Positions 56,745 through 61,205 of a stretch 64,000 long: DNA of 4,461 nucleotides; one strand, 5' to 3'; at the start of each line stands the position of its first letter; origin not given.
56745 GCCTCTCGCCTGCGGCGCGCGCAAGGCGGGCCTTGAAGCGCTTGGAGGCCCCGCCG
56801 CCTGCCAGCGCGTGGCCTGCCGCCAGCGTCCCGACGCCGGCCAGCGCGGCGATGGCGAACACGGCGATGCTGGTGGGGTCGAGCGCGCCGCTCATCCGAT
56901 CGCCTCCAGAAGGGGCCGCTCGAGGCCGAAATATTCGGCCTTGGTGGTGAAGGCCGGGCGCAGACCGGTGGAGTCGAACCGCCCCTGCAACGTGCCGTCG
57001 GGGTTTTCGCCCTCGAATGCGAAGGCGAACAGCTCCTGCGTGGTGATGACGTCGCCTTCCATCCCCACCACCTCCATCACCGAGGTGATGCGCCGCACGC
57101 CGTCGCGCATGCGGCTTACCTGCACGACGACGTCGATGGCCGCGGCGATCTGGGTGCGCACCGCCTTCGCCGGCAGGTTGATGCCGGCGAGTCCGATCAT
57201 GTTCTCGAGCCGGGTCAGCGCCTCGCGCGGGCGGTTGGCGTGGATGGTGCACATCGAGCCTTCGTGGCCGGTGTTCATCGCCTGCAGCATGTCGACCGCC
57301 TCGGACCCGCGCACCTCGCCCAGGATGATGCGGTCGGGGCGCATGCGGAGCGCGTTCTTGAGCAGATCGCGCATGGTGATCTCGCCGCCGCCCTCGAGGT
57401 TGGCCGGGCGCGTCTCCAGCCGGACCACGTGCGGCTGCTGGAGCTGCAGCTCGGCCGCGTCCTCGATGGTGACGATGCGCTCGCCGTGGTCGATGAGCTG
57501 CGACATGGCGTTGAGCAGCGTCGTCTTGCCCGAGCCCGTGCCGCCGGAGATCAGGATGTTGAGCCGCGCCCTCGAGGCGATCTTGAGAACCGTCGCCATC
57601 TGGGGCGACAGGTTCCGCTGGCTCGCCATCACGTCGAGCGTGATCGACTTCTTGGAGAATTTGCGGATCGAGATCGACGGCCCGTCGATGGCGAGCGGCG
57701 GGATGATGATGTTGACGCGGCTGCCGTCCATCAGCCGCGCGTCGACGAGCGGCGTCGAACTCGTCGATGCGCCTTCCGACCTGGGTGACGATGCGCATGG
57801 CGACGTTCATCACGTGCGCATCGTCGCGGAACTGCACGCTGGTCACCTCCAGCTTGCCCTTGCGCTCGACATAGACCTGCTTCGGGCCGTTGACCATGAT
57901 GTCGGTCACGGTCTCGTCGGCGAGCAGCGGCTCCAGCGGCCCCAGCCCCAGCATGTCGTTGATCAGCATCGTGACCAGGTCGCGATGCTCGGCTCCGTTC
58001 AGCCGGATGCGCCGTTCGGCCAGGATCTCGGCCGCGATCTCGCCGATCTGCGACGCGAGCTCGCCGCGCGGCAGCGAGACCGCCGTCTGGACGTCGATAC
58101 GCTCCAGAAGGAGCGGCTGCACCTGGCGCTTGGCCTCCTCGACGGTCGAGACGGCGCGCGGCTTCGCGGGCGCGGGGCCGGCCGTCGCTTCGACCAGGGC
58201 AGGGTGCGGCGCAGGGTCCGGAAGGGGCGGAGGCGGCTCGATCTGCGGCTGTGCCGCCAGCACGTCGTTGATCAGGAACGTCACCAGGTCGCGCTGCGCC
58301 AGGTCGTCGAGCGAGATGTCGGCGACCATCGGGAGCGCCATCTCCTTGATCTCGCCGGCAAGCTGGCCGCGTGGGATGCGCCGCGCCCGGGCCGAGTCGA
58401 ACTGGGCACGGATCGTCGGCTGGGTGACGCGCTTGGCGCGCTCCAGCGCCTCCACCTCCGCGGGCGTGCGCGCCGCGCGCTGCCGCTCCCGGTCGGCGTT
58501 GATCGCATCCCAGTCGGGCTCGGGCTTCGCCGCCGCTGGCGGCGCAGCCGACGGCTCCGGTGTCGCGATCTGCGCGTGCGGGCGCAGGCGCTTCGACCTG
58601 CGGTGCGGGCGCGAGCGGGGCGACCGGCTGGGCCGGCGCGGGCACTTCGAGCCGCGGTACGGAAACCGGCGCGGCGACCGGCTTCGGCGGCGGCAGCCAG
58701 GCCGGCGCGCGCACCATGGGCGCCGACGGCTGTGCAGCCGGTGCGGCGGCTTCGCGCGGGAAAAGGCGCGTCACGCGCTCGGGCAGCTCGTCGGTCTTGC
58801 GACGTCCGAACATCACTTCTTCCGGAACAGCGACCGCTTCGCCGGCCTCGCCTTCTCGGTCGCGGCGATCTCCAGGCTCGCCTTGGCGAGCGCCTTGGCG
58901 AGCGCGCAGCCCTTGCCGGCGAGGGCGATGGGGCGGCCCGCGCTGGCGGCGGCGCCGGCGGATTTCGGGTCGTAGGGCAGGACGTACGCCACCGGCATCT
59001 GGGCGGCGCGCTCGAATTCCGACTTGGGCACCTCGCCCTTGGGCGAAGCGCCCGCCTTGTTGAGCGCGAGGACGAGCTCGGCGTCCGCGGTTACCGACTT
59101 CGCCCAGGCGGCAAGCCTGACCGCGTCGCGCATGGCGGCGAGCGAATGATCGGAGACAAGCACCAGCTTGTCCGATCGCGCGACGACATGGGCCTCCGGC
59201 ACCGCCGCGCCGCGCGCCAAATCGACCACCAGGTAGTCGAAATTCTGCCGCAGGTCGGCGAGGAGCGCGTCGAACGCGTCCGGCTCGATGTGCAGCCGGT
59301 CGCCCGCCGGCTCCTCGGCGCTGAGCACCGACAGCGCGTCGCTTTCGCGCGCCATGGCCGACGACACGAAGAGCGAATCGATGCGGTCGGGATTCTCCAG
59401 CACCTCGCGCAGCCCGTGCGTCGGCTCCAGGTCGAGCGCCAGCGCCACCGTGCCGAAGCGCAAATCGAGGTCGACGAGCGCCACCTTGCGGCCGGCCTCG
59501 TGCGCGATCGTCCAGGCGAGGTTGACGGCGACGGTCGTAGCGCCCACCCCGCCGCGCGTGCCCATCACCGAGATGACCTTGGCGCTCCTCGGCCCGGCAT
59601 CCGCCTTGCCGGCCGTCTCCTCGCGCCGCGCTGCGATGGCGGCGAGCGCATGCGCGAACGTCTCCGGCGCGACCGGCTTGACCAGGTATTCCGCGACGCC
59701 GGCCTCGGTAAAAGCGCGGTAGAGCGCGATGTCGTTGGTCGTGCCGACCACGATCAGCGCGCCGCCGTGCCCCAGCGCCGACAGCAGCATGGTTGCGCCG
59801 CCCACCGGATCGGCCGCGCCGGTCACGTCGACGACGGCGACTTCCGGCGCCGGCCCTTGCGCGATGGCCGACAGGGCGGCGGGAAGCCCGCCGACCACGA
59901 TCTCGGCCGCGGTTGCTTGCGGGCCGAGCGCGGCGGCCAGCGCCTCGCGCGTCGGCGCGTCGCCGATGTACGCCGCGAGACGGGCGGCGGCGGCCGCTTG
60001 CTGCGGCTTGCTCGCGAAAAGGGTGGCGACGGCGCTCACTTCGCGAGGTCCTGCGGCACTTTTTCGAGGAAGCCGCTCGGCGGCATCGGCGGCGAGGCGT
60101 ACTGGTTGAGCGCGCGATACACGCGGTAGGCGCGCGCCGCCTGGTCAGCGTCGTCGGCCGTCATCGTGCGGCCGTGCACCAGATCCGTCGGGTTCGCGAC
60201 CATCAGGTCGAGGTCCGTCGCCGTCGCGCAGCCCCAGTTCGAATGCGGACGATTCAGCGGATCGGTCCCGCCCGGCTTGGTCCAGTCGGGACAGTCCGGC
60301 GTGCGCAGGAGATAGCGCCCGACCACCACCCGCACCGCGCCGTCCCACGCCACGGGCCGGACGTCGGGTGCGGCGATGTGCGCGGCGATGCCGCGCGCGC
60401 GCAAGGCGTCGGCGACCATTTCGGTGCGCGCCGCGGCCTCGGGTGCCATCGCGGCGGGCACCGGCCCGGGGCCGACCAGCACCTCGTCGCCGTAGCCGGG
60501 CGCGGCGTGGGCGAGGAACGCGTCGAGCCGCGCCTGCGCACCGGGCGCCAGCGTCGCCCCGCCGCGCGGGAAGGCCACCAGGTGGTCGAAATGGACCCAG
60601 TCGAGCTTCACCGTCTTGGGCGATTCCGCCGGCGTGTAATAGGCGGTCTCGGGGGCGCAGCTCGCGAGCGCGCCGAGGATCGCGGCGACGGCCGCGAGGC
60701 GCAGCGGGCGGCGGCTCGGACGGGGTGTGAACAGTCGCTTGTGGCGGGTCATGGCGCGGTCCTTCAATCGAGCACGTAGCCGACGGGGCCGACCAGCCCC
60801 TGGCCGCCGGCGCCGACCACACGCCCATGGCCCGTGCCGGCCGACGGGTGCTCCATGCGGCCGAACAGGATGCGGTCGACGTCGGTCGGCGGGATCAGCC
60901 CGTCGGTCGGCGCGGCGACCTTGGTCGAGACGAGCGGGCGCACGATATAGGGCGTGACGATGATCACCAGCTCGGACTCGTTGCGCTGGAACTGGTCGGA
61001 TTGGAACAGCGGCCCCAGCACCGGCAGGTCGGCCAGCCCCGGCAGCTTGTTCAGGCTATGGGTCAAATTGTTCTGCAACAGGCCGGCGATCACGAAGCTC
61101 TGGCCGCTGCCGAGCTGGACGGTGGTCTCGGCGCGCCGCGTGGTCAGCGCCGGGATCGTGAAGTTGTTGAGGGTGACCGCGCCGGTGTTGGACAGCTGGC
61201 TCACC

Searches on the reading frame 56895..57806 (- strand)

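Call 28: search_protein_families(library=pfam, proteins=[window:56895-57806:-], max_evalue=0.00001)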
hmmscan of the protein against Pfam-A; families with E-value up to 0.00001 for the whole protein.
window:56895-57806:- (304 aa): 1 family
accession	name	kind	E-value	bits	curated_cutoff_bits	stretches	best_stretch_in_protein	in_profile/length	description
PF00437.27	T2SSE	-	4.4e-54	184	24.9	1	16-229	68-276/370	Type II/IV secretion system protein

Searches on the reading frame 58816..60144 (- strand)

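Call 28: search_protein_families(library=pfam, proteins=[window:58816-60144:-], max_evalue=0.00001)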
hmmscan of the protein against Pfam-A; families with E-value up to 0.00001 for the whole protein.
window:58816-60144:- (443 aa): 4 families
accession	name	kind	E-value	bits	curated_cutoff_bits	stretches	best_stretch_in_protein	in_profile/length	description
PF13614.12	AAA_31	-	4e-11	43.6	27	1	189-351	2-167/177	AAA domain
PF10609.15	ParA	-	4.9e-10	39.7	27.1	1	189-352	4-164/246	NUBPL iron-transfer P-loop NTPase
PF01656.29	CbiA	-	9e-08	32.6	25.4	1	191-400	1-120/125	CobQ/CobB/MinD/ParA nucleotide binding domain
PF06564.18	CBP_BcsQ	-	3.5e-06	27.2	21.3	0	189-335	2-149/234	Cellulose biosynthesis protein BcsQ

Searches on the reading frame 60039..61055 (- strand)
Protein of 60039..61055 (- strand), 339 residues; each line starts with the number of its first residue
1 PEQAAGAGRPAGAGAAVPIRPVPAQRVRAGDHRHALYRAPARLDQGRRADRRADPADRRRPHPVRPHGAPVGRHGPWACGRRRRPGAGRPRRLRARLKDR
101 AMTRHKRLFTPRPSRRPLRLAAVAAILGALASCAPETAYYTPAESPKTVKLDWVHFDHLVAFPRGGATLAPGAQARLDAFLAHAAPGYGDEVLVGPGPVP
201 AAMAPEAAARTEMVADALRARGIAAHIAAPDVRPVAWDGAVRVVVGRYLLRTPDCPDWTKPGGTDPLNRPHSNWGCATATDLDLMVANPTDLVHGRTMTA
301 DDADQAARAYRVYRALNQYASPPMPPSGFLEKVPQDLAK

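Call 29: search_protein_families(library=pfam, proteins=[window:60039-61055:-], max_evalue=0.00001)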
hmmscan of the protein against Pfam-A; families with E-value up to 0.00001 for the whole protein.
window:60039-61055:- (339 aa): 1 family
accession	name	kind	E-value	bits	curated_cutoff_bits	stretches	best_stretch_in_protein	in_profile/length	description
PF09476.15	Pilus_CpaD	-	5.3e-29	101.8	31.1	1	124-314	5-199/200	Pilus biogenesis CpaD protein (pilus_cpaD)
